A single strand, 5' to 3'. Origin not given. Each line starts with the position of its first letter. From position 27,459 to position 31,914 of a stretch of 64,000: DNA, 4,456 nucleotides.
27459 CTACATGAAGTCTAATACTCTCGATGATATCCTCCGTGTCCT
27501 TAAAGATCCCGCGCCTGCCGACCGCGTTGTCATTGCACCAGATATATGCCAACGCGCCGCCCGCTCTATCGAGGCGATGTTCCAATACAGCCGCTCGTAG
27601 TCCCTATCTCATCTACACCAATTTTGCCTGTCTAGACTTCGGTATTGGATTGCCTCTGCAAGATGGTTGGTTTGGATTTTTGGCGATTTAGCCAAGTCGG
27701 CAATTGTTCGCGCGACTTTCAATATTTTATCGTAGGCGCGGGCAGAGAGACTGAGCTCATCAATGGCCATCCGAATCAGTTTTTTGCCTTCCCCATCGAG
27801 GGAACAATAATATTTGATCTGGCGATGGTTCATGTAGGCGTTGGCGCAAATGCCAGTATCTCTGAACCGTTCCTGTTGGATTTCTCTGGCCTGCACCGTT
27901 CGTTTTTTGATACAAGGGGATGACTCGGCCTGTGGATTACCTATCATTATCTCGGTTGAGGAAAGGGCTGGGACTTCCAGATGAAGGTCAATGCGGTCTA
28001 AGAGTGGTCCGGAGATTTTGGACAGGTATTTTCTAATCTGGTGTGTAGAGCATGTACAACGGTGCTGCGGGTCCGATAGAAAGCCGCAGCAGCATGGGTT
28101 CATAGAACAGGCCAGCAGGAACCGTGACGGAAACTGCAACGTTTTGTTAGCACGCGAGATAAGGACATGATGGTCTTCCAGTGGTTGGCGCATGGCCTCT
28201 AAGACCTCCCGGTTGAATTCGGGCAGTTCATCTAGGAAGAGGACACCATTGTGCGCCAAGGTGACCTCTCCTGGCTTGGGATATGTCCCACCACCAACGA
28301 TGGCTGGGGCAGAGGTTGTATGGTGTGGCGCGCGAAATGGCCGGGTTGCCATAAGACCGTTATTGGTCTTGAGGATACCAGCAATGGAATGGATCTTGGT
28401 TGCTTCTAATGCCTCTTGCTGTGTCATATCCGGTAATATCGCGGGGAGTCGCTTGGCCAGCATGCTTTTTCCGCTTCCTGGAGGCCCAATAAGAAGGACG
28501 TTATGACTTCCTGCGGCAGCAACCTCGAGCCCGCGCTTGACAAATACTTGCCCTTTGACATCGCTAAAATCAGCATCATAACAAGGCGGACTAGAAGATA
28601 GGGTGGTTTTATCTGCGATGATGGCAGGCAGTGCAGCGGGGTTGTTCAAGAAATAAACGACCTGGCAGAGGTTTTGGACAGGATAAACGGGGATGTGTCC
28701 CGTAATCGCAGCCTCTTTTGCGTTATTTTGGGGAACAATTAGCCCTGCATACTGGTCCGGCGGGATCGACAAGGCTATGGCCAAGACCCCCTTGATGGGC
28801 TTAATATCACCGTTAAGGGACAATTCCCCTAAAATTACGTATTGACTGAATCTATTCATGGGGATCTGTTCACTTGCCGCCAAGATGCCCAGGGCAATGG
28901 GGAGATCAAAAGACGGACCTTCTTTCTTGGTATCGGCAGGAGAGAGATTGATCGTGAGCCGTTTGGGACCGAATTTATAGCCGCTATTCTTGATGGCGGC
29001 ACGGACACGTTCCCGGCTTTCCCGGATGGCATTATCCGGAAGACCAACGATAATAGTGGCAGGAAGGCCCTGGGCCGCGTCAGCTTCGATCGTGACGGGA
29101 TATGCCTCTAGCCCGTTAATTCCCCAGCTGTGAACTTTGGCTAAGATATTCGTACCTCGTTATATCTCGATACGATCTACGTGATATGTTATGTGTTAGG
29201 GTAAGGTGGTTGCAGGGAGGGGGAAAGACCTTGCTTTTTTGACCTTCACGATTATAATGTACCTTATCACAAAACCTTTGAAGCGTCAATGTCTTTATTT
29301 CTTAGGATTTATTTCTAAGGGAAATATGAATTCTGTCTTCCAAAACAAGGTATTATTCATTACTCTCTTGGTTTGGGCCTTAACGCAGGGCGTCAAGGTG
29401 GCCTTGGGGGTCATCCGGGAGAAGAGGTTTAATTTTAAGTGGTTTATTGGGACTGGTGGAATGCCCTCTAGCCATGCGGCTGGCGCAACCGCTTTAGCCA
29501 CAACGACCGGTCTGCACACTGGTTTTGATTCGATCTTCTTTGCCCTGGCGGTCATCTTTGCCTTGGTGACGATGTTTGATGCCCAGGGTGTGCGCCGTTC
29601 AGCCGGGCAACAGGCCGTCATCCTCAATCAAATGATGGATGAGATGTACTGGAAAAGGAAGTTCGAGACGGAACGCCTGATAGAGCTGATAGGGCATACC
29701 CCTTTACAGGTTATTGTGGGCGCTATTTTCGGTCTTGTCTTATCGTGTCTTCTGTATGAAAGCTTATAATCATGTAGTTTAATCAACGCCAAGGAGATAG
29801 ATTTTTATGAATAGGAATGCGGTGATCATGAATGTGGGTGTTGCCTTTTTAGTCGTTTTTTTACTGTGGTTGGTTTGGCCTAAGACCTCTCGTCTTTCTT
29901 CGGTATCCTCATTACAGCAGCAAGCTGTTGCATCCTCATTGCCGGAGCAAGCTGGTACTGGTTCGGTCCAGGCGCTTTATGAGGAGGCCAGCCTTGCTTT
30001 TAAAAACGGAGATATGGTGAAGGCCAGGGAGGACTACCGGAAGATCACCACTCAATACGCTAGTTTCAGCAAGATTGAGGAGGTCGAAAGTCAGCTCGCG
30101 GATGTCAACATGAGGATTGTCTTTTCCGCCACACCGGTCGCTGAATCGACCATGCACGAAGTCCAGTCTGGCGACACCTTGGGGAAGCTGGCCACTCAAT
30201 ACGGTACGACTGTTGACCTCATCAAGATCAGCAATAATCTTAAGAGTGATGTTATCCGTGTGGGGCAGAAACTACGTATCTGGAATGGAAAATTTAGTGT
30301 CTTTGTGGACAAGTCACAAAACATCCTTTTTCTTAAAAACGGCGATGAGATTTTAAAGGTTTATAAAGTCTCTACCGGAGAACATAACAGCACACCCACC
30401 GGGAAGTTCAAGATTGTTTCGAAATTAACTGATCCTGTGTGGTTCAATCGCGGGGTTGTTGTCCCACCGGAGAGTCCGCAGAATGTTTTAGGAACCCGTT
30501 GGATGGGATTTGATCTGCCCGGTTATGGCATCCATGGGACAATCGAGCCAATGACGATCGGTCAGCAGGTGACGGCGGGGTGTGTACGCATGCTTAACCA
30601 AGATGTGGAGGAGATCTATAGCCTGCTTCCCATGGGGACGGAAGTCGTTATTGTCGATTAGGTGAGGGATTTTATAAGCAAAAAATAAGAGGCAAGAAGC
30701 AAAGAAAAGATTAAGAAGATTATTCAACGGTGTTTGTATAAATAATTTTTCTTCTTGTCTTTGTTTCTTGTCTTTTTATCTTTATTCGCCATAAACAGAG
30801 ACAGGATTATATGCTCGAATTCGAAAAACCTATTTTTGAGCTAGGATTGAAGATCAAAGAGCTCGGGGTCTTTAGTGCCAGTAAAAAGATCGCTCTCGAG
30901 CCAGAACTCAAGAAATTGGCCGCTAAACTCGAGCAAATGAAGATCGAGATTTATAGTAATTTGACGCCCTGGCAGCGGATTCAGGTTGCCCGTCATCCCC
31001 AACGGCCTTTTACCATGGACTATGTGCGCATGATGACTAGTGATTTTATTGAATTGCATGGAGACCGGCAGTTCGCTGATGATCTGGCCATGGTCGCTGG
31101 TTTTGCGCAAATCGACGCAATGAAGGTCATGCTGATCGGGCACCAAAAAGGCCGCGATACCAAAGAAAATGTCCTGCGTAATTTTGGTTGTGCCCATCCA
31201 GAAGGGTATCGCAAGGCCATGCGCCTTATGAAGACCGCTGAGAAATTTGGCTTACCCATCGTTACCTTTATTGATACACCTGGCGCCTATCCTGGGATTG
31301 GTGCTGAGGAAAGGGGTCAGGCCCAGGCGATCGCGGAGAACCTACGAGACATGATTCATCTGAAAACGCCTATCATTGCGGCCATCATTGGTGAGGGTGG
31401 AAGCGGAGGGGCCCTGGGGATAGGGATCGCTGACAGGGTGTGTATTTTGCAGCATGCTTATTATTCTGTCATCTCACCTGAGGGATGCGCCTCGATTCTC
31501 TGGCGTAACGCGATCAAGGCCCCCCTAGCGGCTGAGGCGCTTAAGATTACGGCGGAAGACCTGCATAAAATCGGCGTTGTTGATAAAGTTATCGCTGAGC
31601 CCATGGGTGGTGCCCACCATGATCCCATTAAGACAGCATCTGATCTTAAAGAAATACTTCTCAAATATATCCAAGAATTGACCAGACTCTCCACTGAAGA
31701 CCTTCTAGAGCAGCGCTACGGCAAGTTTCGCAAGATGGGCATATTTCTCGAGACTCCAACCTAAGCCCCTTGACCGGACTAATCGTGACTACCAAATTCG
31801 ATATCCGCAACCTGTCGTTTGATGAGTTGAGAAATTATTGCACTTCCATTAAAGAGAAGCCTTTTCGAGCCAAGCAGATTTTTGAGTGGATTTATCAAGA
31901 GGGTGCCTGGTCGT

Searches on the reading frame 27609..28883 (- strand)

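Call 45: search_protein_families(library=pfam, proteins=[window:27609-28883:-], max_evalue=0.001)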
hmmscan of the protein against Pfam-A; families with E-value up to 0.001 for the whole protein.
window:27609-28883:- (424 aa): 10 families
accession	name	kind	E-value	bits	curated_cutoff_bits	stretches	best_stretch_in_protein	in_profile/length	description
PF01078.27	Mg_chelatase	-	3.7e-94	314.4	20.3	1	105-311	1-206/207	Magnesium chelatase, subunit ChlI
PF13335.12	Mg_chelatase_C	-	1e-31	109.8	26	1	320-415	2-94/94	Magnesium chelatase, subunit ChlI C-terminal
PF07728.20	AAA_5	-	2.3e-10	41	22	1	128-263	1-123/139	AAA domain (dynein-related subfamily)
PF13541.12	ChlI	-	3.6e-09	37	27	1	2-54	71-121/121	Subunit ChlI of Mg-chelatase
PF00493.29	MCM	-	6.4e-08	32.4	23.3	1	201-268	111-178/224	MCM P-loop domain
PF00158.32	Sigma54_activat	-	5e-06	26.8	20.2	1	119-259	15-141/168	Sigma-54 interaction domain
PF05496.18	RuvB_N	-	6.4e-06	26.4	27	0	155-242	29-115/159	Holliday junction DNA helicase RuvB P-loop domain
PF13401.12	AAA_22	-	0.00016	22.4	27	0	128-151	7-30/130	AAA domain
PF13191.12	AAA_16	-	0.00031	21.7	32.6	1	120-151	17-49/167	AAA ATPase domain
PF14532.12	Sigma54_activ_2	-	0.00048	20.8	25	0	116-146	11-41/138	Sigma-54 interaction domain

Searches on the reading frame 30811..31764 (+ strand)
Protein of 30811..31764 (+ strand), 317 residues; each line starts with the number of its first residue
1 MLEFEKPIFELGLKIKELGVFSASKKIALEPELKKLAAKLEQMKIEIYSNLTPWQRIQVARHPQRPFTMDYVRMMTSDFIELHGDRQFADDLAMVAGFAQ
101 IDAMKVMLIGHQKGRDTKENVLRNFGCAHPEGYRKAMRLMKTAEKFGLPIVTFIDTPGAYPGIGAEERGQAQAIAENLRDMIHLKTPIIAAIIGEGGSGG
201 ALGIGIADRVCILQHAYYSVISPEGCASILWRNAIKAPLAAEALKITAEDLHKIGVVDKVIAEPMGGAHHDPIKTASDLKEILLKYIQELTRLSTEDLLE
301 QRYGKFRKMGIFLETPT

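Call 45: search_protein_families(library=pfam, proteins=[window:30811-31764:+], max_evalue=0.001)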
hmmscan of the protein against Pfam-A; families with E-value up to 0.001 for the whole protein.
window:30811-31764:+ (317 aa): 3 families
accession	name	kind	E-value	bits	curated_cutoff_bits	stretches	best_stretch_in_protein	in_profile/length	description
PF03255.19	ACCA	-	2.5e-145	483.9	23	1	2-310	2-310/310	Acetyl co-enzyme A carboxylase carboxyltransferase-like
PF01039.27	Carboxyl_trans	-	7.9e-19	68.1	22.3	1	53-239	239-425/493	Carboxyl transferase domain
PF00378.25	ECH_1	-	0.0001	22.2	27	1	170-263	73-176/251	Enoyl-CoA hydratase/isomerase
